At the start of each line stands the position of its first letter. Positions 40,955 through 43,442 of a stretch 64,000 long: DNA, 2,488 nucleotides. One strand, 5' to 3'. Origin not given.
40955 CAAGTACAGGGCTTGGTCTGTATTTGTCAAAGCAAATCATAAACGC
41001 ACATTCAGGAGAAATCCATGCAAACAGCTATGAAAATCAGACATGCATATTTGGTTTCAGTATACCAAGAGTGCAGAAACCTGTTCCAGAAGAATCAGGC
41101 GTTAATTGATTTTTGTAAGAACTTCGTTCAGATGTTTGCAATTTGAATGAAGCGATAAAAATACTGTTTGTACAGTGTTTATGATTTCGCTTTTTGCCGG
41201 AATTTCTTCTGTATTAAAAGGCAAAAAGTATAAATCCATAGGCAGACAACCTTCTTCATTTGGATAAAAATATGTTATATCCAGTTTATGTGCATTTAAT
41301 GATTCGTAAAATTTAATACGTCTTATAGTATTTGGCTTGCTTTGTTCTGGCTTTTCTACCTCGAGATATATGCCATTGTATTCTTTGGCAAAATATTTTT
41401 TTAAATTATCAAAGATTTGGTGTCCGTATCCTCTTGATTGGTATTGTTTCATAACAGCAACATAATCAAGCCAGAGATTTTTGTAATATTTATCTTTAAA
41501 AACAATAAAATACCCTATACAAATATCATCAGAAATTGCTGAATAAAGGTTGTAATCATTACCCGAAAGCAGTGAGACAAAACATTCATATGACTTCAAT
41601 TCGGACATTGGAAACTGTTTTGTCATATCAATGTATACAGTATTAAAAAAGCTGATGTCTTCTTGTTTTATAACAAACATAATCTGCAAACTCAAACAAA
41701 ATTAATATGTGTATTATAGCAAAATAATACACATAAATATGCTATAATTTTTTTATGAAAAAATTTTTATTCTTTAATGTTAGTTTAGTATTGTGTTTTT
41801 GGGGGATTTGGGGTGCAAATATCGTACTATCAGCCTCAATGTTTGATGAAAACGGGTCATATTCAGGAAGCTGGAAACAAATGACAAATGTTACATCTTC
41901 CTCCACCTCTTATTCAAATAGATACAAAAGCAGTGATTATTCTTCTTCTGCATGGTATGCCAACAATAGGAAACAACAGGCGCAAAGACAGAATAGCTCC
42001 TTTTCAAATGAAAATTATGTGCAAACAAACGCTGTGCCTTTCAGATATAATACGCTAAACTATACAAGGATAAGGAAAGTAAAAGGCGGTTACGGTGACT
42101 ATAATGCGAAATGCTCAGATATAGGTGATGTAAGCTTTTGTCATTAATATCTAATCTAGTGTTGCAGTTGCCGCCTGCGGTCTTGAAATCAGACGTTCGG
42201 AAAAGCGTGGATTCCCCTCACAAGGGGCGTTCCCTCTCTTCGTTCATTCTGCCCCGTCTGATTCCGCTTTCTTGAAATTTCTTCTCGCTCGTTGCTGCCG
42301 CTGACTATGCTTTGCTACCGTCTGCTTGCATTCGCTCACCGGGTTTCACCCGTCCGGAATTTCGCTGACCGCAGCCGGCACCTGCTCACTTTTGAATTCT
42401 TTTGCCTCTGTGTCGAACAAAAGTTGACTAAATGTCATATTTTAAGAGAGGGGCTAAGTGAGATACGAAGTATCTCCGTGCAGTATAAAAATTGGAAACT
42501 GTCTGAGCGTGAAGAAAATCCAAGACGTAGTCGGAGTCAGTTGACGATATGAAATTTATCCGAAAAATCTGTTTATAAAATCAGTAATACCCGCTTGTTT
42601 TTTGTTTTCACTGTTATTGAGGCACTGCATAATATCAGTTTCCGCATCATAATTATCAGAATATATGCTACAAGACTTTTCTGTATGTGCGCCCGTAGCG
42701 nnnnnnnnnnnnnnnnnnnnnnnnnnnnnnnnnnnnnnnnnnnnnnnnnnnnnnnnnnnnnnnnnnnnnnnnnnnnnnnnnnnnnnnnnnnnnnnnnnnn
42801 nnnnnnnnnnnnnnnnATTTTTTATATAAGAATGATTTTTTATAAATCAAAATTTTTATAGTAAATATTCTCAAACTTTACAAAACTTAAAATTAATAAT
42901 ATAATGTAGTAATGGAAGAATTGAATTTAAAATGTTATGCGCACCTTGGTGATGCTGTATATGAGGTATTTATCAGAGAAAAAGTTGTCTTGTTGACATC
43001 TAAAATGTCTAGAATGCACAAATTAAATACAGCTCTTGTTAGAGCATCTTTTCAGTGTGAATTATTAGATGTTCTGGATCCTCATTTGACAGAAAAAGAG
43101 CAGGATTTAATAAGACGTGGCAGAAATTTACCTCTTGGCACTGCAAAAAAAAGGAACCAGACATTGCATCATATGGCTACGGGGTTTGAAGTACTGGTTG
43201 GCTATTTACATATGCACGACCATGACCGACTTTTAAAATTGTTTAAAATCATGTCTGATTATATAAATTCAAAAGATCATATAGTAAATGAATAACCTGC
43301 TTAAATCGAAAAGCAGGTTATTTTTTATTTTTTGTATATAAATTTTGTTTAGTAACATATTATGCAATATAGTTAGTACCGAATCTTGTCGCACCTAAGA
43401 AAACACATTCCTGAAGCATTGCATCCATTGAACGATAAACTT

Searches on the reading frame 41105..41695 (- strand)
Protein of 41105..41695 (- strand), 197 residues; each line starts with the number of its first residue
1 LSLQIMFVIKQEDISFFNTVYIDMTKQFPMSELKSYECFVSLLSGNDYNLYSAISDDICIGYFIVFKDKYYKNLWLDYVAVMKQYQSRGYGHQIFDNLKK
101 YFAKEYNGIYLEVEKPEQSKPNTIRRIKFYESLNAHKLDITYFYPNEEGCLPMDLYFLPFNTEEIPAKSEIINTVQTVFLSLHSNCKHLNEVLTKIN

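Call 64: search_protein_families(library=pfam, proteins=[window:41105-41695:-], max_evalue=0.001)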
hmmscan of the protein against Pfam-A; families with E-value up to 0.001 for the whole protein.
window:41105-41695:- (197 aa): 4 families
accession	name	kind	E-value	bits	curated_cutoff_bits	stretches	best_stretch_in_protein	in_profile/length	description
PF13508.13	Acetyltransf_7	-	1.2e-07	32.4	27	1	48-133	3-80/84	Acetyltransferase (GNAT) domain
PF00583.31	Acetyltransf_1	-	2.6e-07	31.4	20.7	1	39-118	27-105/116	Acetyltransferase (GNAT) family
PF13673.13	Acetyltransf_10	-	7.2e-05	23.2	23.6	1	35-118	18-97/128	Acetyltransferase (GNAT) domain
PF13420.13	Acetyltransf_4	-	0.00061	20.3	24.3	1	11-114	6-117/155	Acetyltransferase (GNAT) domain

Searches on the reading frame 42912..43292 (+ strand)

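Call 64: search_protein_families(library=pfam, proteins=[window:42912-43292:+], max_evalue=0.001)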
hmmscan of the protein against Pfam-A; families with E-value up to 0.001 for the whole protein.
window:42912-43292:+ (127 aa): 1 family
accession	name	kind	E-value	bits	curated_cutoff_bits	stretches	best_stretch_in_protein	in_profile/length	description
PF00636.31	Ribonuclease_3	-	6.4e-18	65.9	27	1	10-103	4-101/102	Ribonuclease III domain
